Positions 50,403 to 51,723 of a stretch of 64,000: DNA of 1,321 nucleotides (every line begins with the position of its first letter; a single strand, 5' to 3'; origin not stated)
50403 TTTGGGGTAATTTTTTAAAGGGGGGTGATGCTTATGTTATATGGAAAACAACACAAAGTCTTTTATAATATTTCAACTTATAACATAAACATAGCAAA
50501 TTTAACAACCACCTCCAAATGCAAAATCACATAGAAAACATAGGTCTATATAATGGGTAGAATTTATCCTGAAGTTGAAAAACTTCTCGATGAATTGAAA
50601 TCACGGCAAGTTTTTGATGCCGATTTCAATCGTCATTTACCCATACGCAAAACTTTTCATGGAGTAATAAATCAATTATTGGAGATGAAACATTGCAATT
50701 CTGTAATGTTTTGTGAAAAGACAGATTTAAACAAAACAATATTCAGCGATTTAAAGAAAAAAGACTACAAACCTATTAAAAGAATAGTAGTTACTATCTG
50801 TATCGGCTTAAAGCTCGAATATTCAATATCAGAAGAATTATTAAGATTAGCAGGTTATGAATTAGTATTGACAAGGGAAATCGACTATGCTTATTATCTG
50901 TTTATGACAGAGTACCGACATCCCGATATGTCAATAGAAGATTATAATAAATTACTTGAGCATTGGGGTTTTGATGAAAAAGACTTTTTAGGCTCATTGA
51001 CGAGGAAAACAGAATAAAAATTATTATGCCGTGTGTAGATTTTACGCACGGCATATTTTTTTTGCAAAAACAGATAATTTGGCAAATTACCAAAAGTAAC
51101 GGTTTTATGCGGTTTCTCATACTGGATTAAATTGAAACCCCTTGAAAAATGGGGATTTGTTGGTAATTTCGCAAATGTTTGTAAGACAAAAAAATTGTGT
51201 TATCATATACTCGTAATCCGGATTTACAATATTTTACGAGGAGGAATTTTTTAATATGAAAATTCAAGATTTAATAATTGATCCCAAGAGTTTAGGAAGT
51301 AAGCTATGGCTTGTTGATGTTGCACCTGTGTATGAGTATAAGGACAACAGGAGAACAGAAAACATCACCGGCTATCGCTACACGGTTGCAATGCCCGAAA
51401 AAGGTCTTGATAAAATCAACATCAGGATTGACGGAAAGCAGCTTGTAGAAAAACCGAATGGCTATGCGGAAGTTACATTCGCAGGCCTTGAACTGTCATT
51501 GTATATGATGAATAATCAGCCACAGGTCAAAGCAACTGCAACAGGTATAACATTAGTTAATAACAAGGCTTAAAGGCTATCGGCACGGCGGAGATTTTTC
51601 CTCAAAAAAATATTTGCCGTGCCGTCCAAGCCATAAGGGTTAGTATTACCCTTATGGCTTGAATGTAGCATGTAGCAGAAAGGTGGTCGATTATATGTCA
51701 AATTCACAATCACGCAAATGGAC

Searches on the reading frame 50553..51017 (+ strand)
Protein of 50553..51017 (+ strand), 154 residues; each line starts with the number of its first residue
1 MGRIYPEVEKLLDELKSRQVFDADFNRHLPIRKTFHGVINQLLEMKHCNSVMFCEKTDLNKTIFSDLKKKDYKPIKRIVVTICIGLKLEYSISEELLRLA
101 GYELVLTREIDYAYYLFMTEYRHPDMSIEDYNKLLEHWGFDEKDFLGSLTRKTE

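Call 10: search_protein_families(library=pfam, proteins=[window:50553-51017:+], max_evalue=0.01)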
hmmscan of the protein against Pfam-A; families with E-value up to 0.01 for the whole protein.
window:50553-51017:+ (154 aa): 0 families

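Call 14: find_related_loci(query=window:50553-51017:+, collection=viral_contigs, flank=6000)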
Query window:50553-51017:+ (154 aa) in viral_contigs; peptide patterns used: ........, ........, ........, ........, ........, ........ (x = any residue, [..] = any of these).
1 stretches matched a pattern, but none encodes a relative of the query by tblastn (E <= 1e-3).

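Call 30: search_protein_families(library=ncbifam, proteins=[window:50553-51017:+], max_evalue=0.01)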
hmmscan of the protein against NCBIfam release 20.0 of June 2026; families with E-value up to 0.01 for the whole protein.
window:50553-51017:+ (154 aa): 0 families

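Call 31: search_protein_families(library=phrogs, proteins=[window:50553-51017:+], max_evalue=0.01)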
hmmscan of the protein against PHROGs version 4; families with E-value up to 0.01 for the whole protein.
window:50553-51017:+ (154 aa): 2 families
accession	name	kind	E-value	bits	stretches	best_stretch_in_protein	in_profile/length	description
phrog_4031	-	unknown function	2.7e-08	33.7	1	33-131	517-617/626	-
phrog_9710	-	unknown function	0.0099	17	0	30-83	9-64/95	-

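Call 55: search_solved_structures(query=window:50553-51017:+, max_evalue=1)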
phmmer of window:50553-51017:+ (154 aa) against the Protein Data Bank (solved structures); distinct sequences matched with E-value up to 1: 17.
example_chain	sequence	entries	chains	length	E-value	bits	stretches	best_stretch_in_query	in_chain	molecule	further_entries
6bcd_A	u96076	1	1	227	0.089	16.2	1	19-85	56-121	Mitotic spindle assembly checkpoint protein MAD2B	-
4ext_C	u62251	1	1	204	0.23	14.9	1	21-85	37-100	Mitotic spindle assembly checkpoint protein MAD2B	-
6m7a_A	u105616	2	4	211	0.24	14.8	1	21-85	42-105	Mitotic spindle assembly checkpoint protein MAD2B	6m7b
6ww9_A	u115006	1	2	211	0.24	14.8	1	21-85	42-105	Mitotic spindle assembly checkpoint protein MAD2B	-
6wwa_A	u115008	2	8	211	0.25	14.8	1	21-85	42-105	Mitotic spindle assembly checkpoint protein MAD2B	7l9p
6ve5_A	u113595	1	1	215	0.25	14.8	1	21-85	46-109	Mitotic spindle assembly checkpoint protein MAD2B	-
6k07_A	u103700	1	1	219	0.27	14.7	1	21-85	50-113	Mitotic spindle assembly checkpoint protein MAD2B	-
6k08_A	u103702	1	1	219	0.27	14.7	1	21-85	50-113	Mitotic spindle assembly checkpoint protein MAD2B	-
3abd_A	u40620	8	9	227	0.28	14.6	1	21-85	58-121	Mitotic spindle assembly checkpoint protein MAD2B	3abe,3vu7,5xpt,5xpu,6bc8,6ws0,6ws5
6bi7_A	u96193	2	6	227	0.28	14.6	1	21-85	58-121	Mitotic spindle assembly checkpoint protein MAD2B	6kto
4gk0_A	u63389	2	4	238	0.31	14.5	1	21-85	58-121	Mitotic spindle assembly checkpoint protein MAD2B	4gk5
5o8k_A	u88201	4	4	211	0.33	14.4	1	21-83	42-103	Mitotic spindle assembly checkpoint protein MAD2B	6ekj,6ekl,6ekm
4fjo_C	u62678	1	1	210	0.33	14.4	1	21-83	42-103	Mitotic spindle assembly checkpoint protein MAD2B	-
6nif_A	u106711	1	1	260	0.37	14.2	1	21-85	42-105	hREV7, GTP-binding nuclear protein Ran, hREV3 fusion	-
5sup_A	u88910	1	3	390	0.69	13.4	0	45-103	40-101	ATP-dependent RNA helicase SUB2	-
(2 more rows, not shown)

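Call 104: find_homologous_proteins(query=window:50553-51017:+, max_evalue=0.001)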
Query window:50553-51017:+ (154 aa): 4 proteins with E <= 0.001 among 42 candidates.
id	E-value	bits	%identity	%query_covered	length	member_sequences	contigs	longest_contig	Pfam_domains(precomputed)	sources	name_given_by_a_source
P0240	1.9e-96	338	97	100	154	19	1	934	-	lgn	-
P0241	6.1e-87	307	90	100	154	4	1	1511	-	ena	-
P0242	5.1e-76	272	80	99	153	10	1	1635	-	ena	-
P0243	2.2e-31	127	70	56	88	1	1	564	-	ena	-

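Call 109: search_protein_representatives(protein=window:50553-51017:+)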
Query: 154 residues. Proteins with E-value up to 0.001 (for the whole library): 292; up to 1e-10: 31; up to 1e-30: 1. The best 150 are listed.
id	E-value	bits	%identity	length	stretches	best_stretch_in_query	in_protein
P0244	1.3e-41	158.6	52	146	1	11-151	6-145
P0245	5.4e-24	101.4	44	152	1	11-152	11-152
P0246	1.5e-23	99.9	45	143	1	22-151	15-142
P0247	1.6e-23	99.8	38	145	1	16-151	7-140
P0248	1.7e-23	99.7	47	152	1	32-151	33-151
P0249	1.9e-20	89.9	44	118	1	20-125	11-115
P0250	4.9e-20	88.6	40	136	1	18-149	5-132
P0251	4.3e-19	85.5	40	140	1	25-149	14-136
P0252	1.2e-17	80.8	38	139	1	19-151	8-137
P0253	3.5e-17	79.3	48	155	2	42-123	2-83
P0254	2.7e-15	73.2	40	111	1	45-151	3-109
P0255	1.8e-14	70.4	34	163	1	13-151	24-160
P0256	3.5e-14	69.5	37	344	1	13-140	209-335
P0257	1.1e-13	67.9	38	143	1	19-152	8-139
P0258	3.0e-13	66.5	39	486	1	17-136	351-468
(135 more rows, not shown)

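Call 112: search_protein_families(library=pfam, alignment_id=A5, max_evalue=0.01)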
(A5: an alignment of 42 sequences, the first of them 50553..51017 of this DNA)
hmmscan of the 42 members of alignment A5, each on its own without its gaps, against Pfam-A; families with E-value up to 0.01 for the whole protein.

A. member 1, window:50553-51017:+ (154 aa): 0 families

B. families by the number of members that match (of 42 scanned): 7 families
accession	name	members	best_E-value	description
PF13443.12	HTH_26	11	1.8e-08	Cro/C1-type HTH DNA-binding domain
PF01381.28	HTH_3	2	2.9e-11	Helix-turn-helix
PF13560.12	HTH_31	2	2.1e-06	Helix-turn-helix domain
PF12844.13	HTH_19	2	0.00016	Helix-turn-helix domain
PF13412.12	HTH_24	1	4.3e-05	Winged helix-turn-helix DNA-binding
PF08279.18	HTH_11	1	0.0069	HTH domain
PF08280.17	HTH_Mga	1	0.0092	M protein trans-acting positive regulator (MGA) HTH domain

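Call 114: predict_structure(alignment_id=A5)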
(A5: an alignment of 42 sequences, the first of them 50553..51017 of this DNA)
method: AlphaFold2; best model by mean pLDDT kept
length: 154 residues; sequences in the alignment: 42
mean_pLDDT: 92.3   pTM: 0.77
mean pLDDT of the five models: 92.3, 92.1, 90.1, 89.0, 88.8
residues with pLDDT >= 90: 122; 70-90: 24; 50-70: 7; < 50: 1
segments of 3 or more residues with pLDDT < 50: none
pLDDT, mean of each block of 10 residues (from residue 1): 81 91 77 89 96 97 96 97 97 97 98 97 94 98 91 58
secondary structure, 60 per line:
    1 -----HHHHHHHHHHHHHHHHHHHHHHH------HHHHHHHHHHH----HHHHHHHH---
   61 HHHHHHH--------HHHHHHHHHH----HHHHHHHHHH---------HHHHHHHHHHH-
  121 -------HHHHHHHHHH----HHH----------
elements in order: H6-28 H35-45 H50-57 H61-67 H76-85 H90-99 H109-119 H128-137

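Call 116: fold_search(model_id=the predicted structure, library=pdb)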
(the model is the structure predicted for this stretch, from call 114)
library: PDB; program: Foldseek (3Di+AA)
matches with E <= 10: 175; with E <= 0.001: 0
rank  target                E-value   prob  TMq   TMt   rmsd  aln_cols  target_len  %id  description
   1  9a7f_A                4.5e-01  0.92  0.40  0.45  11.2       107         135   15  Integrative model of RGHR-DLDH1 by crosslinking MS and deep learning (released 2024-09-18)
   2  3clc_B                6.2e-01  0.97  0.37  0.69   4.5        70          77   17  Crystal Structure of the Restriction-Modification Controller Protein C.Esp1396I Tetramer in Complex with its Natural 3 (released 2008-07-29)
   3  2b5a_C                6.5e-01  0.97  0.37  0.71   3.6        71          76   15  C.BclI, Control Element of the BclI Restriction-Modification System (released 2006-01-03)
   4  2b5a_A                6.9e-01  0.96  0.37  0.69   4.5        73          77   16  C.BclI, Control Element of the BclI Restriction-Modification System (released 2006-01-03)
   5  3f51_B                6.9e-01  0.95  0.36  0.57   3.4        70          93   13  Crystal Structure of the clp gene regulator ClgR from Corynebacterium glutamicum (released 2008-11-18)
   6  2b5a_B                7.2e-01  0.97  0.37  0.71   3.5        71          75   15  C.BclI, Control Element of the BclI Restriction-Modification System (released 2006-01-03)
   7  3clc_A                8.1e-01  0.96  0.37  0.70   3.3        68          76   18  Crystal Structure of the Restriction-Modification Controller Protein C.Esp1396I Tetramer in Complex with its Natural 3 (released 2008-07-29)
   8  3f52_E                8.1e-01  0.94  0.37  0.66   3.7        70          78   14  Crystal structure of the clp gene regulator ClgR from C. glutamicum (released 2008-11-18)
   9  6h4c_F                8.5e-01  0.51  0.36  0.38  13.7       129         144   14  A polyamorous repressor: deciphering the evolutionary strategy used by the phage-inducible chromosomal islands to spre (released 2019-08-28)
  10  4i8t_B                1.0e+00  0.93  0.38  0.72   3.7        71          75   17  C.Esp1396I bound to a 19 base pair DNA duplex (released 2013-09-11)
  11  3f52_A                1.0e+00  0.92  0.37  0.68   3.2        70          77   13  Crystal structure of the clp gene regulator ClgR from C. glutamicum (released 2008-11-18)
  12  8p8o_F                1.0e+00  0.41  0.34  0.37  13.2       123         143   14  M. tuberculosis dUTPase - Stl1-159 (StlNT) complex structure (released 2024-11-27)
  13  6h4c_B                1.1e+00  0.47  0.36  0.37  12.7       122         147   16  A polyamorous repressor: deciphering the evolutionary strategy used by the phage-inducible chromosomal islands to spre (released 2019-08-28)
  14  4i6u_B                1.1e+00  0.94  0.37  0.69   2.7        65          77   18  Crystal Structure of a Y37F mutant of the Restriction-Modification Controller Protein C.Esp1396I (released 2013-11-13)
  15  3f51_C                1.2e+00  0.85  0.36  0.57   4.1        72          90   12  Crystal Structure of the clp gene regulator ClgR from Corynebacterium glutamicum (released 2008-11-18)
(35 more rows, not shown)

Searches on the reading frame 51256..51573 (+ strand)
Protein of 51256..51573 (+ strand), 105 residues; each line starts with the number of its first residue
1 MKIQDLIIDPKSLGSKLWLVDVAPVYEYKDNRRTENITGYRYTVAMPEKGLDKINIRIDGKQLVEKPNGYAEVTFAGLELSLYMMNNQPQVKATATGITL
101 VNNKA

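Call 10: search_protein_families(library=pfam, proteins=[window:51256-51573:+], max_evalue=0.01)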
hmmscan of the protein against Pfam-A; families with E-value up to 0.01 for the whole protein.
window:51256-51573:+ (105 aa): 0 families

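Call 30: search_protein_families(library=ncbifam, proteins=[window:51256-51573:+], max_evalue=0.01)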
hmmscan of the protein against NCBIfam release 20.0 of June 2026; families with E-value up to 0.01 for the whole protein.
window:51256-51573:+ (105 aa): 0 families

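Call 31: search_protein_families(library=phrogs, proteins=[window:51256-51573:+], max_evalue=0.01)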
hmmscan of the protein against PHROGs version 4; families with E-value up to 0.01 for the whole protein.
window:51256-51573:+ (105 aa): 0 families

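Call 41: find_homologous_proteins(query=window:51256-51573:+, max_evalue=0.00001)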
Query window:51256-51573:+ (105 aa): 261 proteins with E <= 0.00001 among 268 candidates; the best 120 are listed.
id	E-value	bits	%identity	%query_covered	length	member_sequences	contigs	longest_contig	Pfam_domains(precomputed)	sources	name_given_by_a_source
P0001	1.2e-60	219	97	100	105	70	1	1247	-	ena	-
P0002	6.4e-60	217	96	100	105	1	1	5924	-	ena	-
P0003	4.2e-59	214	93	100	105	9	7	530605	-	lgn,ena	-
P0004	2.8e-56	205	91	100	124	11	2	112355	-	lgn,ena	-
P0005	1.2e-55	203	90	100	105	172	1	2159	-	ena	-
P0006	1.4e-55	203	89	100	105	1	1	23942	-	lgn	-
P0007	1.4e-48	181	79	100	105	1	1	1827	-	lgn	-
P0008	8.4e-48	178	79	100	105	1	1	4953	-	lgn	-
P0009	1.5e-47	177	77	100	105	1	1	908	-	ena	-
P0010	1.7e-47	177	77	100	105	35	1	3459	-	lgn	-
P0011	2.4e-47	177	76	100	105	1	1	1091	-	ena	-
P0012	2.4e-47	177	76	100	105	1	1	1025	-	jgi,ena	-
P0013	4.7e-47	176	76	100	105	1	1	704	-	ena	-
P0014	5.2e-47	176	75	100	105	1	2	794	-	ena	-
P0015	9.2e-47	175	75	100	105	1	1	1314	-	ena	-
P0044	2.8e-44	167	74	100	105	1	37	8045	-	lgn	-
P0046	3.8e-44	166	74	100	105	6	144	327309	-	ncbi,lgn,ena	-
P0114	2.2e-38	148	66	100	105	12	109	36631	-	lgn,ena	-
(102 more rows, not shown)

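Call 42: find_encoding_contigs(protein=P0046, flank=3500, max_places=10)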
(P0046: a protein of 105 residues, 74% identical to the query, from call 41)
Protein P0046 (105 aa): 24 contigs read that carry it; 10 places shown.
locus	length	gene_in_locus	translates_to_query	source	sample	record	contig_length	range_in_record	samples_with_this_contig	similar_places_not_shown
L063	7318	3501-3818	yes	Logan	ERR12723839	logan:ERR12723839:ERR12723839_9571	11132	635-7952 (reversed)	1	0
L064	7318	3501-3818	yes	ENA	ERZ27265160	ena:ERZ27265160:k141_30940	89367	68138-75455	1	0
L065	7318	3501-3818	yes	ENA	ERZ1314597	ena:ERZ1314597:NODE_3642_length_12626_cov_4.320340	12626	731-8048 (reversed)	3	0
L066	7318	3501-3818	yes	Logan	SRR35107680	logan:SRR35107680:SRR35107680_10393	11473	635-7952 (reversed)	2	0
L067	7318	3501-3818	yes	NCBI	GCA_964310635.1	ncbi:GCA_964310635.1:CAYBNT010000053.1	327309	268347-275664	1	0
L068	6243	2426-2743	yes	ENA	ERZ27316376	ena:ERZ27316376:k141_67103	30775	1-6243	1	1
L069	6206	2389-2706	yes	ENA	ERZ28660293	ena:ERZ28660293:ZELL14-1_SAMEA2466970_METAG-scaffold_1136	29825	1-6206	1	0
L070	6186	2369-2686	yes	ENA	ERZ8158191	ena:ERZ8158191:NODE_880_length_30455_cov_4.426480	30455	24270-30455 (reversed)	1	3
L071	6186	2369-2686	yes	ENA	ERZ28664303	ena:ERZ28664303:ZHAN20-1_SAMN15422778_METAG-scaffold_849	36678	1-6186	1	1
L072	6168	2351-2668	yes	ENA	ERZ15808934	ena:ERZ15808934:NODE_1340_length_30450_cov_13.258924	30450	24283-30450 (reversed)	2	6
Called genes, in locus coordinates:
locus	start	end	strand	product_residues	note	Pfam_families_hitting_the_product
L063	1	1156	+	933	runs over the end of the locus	PF20464:MmeI_N, PF20465:MmeI_hel, PF20473:MmeI_Mtase, PF07669:Eco57I, PF20466:MmeI_TRD, PF20467:MmeI_C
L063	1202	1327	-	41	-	-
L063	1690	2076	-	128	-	-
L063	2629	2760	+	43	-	-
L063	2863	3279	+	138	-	-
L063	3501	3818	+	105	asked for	-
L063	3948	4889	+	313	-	PF02407:Viral_Rep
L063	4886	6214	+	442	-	PF01580:FtsK_SpoIIIE, PF12846:AAA_10 (faint), PF01935:DUF87 (faint)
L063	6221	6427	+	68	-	PF09035:Tn916-Xis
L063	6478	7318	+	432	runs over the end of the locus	PF02920:Integrase_DNA, PF14659:Phage_int_SAM_3 (weak), PF00589:Phage_integrase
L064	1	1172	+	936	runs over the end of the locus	PF20464:MmeI_N, PF20465:MmeI_hel, PF20473:MmeI_Mtase, PF07669:Eco57I, PF20466:MmeI_TRD, PF20467:MmeI_C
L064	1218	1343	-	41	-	-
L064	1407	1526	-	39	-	-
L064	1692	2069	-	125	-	-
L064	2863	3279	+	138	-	-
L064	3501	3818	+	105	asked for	-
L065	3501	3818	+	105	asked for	-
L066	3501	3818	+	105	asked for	-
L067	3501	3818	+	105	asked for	-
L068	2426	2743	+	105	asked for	-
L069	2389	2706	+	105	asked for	-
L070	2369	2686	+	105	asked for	-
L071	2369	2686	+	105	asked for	-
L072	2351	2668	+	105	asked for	-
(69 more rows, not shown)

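Call 43: find_encoding_contigs(protein=P0114, flank=3500, max_places=10)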
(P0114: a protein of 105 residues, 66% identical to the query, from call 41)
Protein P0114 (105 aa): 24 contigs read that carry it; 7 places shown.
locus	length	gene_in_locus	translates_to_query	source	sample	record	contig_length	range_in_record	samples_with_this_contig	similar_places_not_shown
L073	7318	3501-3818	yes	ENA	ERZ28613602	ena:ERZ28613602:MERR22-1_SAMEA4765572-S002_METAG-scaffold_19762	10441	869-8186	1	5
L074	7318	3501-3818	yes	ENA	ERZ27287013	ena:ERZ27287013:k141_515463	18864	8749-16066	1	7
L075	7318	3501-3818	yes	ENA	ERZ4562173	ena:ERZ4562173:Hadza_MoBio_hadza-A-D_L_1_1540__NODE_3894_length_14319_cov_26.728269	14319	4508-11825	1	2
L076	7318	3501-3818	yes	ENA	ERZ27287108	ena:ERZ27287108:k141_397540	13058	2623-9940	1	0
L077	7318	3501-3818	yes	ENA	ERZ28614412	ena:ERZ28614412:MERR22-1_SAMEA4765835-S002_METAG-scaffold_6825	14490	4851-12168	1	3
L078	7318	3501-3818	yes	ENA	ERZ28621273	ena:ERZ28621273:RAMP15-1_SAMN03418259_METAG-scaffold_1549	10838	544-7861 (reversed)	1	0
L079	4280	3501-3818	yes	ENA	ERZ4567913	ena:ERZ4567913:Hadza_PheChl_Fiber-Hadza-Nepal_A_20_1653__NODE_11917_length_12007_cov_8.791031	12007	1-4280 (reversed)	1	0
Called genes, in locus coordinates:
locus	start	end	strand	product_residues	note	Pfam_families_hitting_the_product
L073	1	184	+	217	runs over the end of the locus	-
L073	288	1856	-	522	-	PF00239:Resolvase, PF07508:Recombinase, PF13408:Zn_ribbon_recom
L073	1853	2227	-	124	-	PF13560:HTH_31, PF01381:HTH_3, PF12844:HTH_19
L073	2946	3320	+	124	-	PF01381:HTH_3 (weak)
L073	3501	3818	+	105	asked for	-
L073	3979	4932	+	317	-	PF02407:Viral_Rep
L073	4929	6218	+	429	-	PF01580:FtsK_SpoIIIE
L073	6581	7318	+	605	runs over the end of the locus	PF00580:UvrD-helicase (faint), PF13245:AAA_19, PF13401:AAA_22 (weak), PF13366:PDDEXK_3 (weak)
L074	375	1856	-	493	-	PF00239:Resolvase, PF07508:Recombinase, PF13408:Zn_ribbon_recom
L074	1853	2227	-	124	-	PF13560:HTH_31, PF01381:HTH_3, PF12844:HTH_19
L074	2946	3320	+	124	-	PF01381:HTH_3 (weak)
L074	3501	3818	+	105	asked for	-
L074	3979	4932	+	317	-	PF02407:Viral_Rep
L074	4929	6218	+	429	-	PF01580:FtsK_SpoIIIE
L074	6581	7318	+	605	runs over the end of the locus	PF00580:UvrD-helicase (faint), PF13245:AAA_19, PF13401:AAA_22 (weak), PF13366:PDDEXK_3 (weak)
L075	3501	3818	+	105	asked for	-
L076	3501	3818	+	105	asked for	-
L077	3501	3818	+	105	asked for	-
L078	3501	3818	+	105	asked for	-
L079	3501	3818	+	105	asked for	-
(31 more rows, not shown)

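Call 44: find_encoding_contigs(protein=P0044, flank=3500, max_places=10)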
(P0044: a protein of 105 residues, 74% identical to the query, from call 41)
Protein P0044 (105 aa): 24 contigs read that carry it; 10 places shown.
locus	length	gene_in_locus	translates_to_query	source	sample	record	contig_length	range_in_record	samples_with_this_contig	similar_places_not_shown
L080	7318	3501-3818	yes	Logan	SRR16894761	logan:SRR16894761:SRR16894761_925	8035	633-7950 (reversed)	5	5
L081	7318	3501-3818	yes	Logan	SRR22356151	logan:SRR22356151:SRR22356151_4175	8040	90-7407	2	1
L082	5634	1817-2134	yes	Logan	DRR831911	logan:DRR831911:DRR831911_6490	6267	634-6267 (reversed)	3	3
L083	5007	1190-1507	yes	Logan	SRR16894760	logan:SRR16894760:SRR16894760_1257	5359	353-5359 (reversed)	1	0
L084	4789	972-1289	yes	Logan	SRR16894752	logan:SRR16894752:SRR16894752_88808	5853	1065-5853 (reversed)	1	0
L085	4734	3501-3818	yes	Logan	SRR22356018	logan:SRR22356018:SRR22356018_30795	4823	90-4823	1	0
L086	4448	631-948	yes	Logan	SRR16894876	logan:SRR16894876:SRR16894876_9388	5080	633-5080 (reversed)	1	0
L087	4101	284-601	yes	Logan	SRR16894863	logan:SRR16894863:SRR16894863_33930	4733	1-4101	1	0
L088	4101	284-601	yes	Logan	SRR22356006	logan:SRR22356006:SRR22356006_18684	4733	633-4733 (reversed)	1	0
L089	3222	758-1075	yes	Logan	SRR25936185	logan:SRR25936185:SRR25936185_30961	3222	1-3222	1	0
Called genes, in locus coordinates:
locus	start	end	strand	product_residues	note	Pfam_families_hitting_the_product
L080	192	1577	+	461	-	PF02463:SMC_N (weak), PF13476:AAA_23 (weak), PF13175:AAA_15 (weak), PF13304:AAA_21 (faint)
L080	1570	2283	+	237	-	-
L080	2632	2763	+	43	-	-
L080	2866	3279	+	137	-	-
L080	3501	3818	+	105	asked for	-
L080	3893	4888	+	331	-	PF02407:Viral_Rep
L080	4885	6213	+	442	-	PF01580:FtsK_SpoIIIE, PF12846:AAA_10 (faint), PF01935:DUF87 (faint)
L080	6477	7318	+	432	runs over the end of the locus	PF02920:Integrase_DNA, PF14659:Phage_int_SAM_3 (weak), PF00589:Phage_integrase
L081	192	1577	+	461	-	PF02463:SMC_N (weak), PF13476:AAA_23 (weak), PF13175:AAA_15 (weak), PF13304:AAA_21 (faint)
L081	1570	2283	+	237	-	-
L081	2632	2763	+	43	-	-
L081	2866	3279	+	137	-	-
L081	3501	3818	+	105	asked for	-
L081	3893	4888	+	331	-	PF02407:Viral_Rep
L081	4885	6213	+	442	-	PF01580:FtsK_SpoIIIE, PF12846:AAA_10 (faint), PF01935:DUF87 (faint)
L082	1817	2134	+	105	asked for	-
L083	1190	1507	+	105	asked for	-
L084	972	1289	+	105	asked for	-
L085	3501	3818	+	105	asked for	-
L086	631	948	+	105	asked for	-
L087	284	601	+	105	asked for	-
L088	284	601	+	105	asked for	-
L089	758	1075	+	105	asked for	-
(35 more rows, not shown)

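Call 56: search_solved_structures(query=window:51256-51573:+, max_evalue=1)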
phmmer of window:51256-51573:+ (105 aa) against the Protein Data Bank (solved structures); distinct sequences matched with E-value up to 1: 1.
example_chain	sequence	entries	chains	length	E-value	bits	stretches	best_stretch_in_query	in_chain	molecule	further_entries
5xy3_h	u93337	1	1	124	0.98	12.7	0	58-103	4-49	Ribosomal protein L29, putative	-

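Call 67: find_encoding_contigs(protein=P0003, flank=3000, max_places=10)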
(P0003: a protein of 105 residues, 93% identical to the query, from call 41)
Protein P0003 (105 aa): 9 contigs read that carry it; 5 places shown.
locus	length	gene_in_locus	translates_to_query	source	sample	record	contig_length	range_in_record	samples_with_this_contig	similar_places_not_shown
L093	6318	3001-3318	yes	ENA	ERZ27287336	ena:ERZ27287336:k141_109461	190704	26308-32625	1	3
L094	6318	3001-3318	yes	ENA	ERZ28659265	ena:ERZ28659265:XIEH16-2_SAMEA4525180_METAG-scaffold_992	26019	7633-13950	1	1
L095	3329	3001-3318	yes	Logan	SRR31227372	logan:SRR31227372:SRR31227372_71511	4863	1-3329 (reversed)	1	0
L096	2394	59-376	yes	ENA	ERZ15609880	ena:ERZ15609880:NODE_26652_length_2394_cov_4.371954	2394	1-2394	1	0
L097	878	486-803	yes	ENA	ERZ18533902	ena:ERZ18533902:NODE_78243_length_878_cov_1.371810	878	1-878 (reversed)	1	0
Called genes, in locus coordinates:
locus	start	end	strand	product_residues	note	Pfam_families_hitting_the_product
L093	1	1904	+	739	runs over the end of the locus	PF00270:DEAD (weak), PF04851:ResIII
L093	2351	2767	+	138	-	-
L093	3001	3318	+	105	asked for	-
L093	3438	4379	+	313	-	PF02407:Viral_Rep, PF00910:RNA_helicase (faint)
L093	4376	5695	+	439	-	PF01580:FtsK_SpoIIIE, PF01935:DUF87 (weak)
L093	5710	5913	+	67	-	PF09035:Tn916-Xis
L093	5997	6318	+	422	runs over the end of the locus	PF02920:Integrase_DNA, PF14659:Phage_int_SAM_3 (weak), PF00589:Phage_integrase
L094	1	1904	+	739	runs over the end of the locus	PF00270:DEAD (weak), PF04851:ResIII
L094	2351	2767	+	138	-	-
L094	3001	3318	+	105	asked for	-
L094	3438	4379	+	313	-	PF02407:Viral_Rep, PF00910:RNA_helicase (faint)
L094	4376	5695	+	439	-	PF01580:FtsK_SpoIIIE, PF01935:DUF87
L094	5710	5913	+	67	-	PF09035:Tn916-Xis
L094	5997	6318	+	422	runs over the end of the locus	PF02920:Integrase_DNA, PF14659:Phage_int_SAM_3 (weak), PF00589:Phage_integrase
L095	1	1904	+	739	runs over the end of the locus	PF00270:DEAD (weak), PF04851:ResIII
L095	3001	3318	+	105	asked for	-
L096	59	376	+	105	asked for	-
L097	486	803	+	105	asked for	-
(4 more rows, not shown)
